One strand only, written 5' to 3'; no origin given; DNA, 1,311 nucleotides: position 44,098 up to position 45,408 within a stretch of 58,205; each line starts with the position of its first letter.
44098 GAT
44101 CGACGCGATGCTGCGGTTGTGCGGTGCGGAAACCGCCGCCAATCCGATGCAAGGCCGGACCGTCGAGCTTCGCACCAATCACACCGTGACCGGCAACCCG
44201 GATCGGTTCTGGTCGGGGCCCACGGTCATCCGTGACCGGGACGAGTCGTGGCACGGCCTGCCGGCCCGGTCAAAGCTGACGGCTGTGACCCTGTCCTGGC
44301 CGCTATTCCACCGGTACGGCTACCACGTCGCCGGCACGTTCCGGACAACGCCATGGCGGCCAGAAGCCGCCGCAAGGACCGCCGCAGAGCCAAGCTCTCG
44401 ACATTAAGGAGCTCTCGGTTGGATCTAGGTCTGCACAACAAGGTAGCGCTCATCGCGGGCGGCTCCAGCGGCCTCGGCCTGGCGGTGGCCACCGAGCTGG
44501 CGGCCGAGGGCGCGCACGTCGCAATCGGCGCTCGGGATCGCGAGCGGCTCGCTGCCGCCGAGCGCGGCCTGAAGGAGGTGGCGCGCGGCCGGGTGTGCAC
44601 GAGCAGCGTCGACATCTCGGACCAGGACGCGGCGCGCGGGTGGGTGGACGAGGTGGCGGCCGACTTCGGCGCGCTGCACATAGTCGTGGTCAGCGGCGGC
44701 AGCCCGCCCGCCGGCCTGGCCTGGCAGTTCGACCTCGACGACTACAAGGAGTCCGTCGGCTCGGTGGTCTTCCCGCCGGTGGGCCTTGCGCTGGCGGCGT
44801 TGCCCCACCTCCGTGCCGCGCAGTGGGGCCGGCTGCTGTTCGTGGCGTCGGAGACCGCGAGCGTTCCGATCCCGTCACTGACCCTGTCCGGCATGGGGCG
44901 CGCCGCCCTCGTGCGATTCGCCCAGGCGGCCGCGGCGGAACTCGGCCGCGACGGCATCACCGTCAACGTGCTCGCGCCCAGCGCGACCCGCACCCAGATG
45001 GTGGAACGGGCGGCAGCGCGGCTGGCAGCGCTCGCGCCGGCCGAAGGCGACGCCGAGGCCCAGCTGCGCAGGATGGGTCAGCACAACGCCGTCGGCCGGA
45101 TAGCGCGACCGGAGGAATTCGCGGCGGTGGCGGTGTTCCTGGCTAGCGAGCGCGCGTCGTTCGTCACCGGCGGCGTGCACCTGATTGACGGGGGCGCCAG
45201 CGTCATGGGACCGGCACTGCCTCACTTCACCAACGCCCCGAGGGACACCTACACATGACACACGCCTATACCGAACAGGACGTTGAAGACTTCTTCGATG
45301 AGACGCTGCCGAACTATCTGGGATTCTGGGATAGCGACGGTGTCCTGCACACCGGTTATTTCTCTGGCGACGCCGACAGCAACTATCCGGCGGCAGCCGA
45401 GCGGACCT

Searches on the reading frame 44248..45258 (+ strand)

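Call 25: search_protein_families(library=pfam, proteins=[window:44248-45258:+], max_evalue=0.00001)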
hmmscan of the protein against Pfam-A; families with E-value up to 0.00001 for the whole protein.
window:44248-45258:+ (336 aa): 4 families
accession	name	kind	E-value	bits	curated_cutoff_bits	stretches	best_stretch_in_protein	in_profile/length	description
PF13561.12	adh_short_C2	-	5.1e-37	128.1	27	1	73-317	5-235/236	Enoyl-(Acyl carrier protein) reductase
PF00106.31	adh_short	-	6.3e-33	114.3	26.6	1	65-256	1-191/195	short chain dehydrogenase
PF08659.16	KR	-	3.8e-08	33.9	22.6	1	67-168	3-107/180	KR domain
PF23441.1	SDR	-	1.3e-06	28.4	27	1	62-317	5-255/258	SDR-like rossmann domain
